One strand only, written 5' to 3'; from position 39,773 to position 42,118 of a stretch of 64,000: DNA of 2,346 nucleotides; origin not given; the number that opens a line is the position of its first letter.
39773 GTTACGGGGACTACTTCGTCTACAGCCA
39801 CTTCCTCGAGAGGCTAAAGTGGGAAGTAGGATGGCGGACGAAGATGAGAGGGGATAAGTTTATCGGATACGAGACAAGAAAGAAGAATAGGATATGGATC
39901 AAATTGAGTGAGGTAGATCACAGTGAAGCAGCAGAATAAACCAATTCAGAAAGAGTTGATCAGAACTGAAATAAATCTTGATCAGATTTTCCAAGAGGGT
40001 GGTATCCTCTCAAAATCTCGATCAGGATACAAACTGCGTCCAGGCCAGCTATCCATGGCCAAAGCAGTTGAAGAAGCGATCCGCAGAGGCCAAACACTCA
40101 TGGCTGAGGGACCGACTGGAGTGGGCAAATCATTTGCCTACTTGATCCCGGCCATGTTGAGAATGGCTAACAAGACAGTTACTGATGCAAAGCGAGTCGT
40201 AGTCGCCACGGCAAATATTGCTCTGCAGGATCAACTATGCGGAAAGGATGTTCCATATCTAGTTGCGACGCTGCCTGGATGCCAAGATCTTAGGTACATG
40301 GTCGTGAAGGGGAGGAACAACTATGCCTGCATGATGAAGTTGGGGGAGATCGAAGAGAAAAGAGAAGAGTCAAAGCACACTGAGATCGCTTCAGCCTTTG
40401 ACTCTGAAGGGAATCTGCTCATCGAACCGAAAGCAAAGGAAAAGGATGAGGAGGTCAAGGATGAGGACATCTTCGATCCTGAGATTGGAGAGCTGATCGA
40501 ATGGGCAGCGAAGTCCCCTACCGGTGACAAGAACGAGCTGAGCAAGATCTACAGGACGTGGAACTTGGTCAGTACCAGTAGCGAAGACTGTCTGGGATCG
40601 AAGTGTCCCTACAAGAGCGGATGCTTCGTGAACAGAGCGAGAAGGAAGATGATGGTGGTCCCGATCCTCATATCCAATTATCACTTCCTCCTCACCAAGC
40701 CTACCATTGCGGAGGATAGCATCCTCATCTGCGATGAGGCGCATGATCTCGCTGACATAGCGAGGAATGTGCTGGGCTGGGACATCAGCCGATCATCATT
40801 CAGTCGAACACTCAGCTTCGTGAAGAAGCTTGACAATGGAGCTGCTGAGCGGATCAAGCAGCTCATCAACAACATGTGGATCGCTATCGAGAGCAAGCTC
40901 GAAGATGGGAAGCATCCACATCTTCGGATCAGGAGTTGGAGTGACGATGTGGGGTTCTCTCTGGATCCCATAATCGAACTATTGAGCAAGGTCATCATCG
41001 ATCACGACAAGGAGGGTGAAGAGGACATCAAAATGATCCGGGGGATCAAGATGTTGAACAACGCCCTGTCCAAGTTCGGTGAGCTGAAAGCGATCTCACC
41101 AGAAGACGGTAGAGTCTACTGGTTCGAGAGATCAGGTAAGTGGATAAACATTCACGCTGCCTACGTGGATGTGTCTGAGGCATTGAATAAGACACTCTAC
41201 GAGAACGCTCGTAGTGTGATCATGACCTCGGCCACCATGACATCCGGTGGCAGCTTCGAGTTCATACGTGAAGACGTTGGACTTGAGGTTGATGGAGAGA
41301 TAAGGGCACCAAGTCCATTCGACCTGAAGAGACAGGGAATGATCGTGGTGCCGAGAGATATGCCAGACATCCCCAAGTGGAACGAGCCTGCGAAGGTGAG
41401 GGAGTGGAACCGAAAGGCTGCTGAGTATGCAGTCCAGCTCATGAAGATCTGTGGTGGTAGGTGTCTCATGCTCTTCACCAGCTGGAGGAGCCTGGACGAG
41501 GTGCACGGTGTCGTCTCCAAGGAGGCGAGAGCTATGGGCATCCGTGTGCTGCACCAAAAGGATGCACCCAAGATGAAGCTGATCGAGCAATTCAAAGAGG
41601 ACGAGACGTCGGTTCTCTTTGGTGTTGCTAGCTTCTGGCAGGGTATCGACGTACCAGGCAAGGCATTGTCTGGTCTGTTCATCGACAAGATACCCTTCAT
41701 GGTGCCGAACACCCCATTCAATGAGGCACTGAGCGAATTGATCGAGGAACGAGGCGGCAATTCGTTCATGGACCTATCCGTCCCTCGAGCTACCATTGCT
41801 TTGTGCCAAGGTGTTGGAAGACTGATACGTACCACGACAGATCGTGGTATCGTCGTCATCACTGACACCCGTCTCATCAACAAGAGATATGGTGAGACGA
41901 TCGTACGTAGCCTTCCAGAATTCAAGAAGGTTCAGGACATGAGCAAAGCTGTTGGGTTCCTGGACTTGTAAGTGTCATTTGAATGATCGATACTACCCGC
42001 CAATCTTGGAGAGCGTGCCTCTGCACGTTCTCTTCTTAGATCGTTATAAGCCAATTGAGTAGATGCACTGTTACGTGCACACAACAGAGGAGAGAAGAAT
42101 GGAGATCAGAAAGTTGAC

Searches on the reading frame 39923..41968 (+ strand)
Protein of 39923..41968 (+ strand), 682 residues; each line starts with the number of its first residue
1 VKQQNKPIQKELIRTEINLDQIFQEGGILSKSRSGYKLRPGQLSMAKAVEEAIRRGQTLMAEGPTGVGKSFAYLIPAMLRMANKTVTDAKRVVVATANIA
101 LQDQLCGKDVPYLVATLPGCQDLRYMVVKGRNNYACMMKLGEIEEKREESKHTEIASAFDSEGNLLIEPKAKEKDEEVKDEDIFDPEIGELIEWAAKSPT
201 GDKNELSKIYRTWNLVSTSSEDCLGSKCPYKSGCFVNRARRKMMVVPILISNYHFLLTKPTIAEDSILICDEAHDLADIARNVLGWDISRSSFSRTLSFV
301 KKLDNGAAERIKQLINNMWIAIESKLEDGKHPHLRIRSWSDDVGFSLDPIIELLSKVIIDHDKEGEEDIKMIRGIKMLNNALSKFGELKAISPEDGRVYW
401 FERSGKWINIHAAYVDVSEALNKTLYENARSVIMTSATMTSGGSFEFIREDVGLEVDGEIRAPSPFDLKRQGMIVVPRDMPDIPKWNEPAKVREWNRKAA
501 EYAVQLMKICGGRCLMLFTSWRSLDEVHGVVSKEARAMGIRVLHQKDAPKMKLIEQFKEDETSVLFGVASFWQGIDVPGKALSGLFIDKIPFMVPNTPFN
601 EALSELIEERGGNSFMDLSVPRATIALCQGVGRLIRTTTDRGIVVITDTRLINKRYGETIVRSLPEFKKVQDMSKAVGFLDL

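Call 8: search_protein_families(library=phrogs, proteins=[window:39923-41968:+], max_evalue=0.01)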
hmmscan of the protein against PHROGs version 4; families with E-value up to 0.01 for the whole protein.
window:39923-41968:+ (682 aa): 2 families
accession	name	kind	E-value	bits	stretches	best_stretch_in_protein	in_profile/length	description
phrog_2488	-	DNA, RNA and nucleotide metabolism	7.3e-59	201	1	22-659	13-563/579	DNA helicase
phrog_16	-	DNA, RNA and nucleotide metabolism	7.1e-07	28.8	0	34-108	269-336/986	DNA helicase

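Call 77: search_dna_similar(query=window:39923-41968:+, collection=phages, mode=protein, max_evalue=1e-10, max_rows=8)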
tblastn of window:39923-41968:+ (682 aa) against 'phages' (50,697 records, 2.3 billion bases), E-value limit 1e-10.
Records with a match: 41; places in all: 41; records where one place covers at least 80% of the query: 10.
Best place of each record, by identity: <60% 41.
By first word of the organism name: Streptomyces 14; Bacteriophage 7; Listeria 6; Arthrobacter 4; Bacillus 3; Salmonella 2; Enterococcus 2; Escherichia 1; Streptococcus 1; Staphylococcus 1.
By host as written in the record: - 8; Listeria monocytogenes 5; Streptomyces viridochromogenes DSM40736 5; Streptomyces lividans JI 1326 4; Bacillus subtilis W-23-S(r); Bacillus licheniformis ATCC 9945a 2; Streptomyces griseus ATCC 10137 2; Arthrobacter globiformis NRRL B-2979 SEA 2; Salmonella enterica subsp. enterica serovar Kentucky 2; and 11 more.
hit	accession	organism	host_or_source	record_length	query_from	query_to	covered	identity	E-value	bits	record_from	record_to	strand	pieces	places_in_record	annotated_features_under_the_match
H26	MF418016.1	Bacillus phage vB_BceM-HSE3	Bacillus cereus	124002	22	680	97%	31.9%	9e-90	312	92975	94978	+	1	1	ATP-dependent helicase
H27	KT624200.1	Bacillus phage SP-15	Bacillus subtilis W-23-S(r); Bacillus ...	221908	22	679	96%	30.2%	3e-80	284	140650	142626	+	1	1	ATP-dependent helicase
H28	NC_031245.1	Bacillus phage SP-15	Bacillus subtilis W-23-S(r); Bacillus ...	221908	22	679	96%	30.2%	3e-80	284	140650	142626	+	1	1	DNA helicase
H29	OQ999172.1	Listeria phage LIS04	Listeria innocua ATCC 51742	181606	19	672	96%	30.2%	2e-84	296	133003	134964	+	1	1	DNA helicase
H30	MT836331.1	Bacteriophage sp.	human fecal samples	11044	35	680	95%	30.5%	7e-70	254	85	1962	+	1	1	record has no annotation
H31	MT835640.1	Bacteriophage sp.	human fecal samples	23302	35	680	95%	28.7%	4e-67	246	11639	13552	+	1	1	record has no annotation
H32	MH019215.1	Streptomyces phage Yara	Streptomyces toxytricini NRRL B-5426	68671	17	667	95%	25.8%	2e-31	138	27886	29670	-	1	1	33: DNA helicase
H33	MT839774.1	Bacteriophage sp.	human fecal samples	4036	35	602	83%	29.6%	1e-46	184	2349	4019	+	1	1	record has no annotation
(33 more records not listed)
